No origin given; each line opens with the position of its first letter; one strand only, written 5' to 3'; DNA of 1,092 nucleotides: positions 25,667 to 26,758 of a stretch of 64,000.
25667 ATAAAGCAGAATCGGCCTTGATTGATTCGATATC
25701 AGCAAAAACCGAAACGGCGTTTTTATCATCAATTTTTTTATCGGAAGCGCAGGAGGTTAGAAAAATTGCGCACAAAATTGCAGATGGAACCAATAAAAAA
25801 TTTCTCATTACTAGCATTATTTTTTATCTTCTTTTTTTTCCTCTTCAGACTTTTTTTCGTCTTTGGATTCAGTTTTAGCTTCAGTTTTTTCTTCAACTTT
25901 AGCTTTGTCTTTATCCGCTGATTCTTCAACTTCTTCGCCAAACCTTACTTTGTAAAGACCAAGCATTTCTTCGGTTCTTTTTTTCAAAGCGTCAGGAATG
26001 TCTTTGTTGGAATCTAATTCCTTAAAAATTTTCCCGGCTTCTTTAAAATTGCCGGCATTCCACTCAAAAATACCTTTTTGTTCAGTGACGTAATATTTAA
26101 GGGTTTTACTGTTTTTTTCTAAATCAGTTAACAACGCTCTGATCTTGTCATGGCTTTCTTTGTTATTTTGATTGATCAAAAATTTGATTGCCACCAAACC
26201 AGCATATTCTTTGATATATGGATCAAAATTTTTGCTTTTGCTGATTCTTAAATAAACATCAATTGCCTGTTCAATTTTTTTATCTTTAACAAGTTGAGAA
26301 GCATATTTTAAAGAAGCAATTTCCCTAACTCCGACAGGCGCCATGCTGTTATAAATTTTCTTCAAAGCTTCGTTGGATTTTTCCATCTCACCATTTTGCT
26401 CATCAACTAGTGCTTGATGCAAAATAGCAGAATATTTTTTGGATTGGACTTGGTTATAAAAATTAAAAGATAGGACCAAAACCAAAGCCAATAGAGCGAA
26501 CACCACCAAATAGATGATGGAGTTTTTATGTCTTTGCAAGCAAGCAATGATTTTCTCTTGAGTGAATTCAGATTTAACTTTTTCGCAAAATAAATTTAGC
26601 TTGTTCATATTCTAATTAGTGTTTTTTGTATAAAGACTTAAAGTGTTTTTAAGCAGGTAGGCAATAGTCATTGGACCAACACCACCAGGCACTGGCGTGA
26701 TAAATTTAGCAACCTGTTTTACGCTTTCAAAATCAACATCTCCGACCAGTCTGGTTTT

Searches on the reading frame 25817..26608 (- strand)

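Call 4: search_protein_families(library=pfam, proteins=[window:25817-26608:-], max_evalue=0.01)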
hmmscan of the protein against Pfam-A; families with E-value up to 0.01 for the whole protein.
window:25817-26608:- (263 aa): 3 families
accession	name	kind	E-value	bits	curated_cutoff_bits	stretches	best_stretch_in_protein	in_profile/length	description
PF10858.15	DUF2659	-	2.7e-05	24.4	27.7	1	23-213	17-210/216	Protein of unknown function (DUF2659)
PF09976.15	TPR_21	-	8.1e-05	22.9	25.5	1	26-193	6-167/193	Tetratricopeptide repeat-like domain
PF13624.11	SurA_N_3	-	0.0031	17.8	27.2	1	21-117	2-93/162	SurA-like N-terminal domain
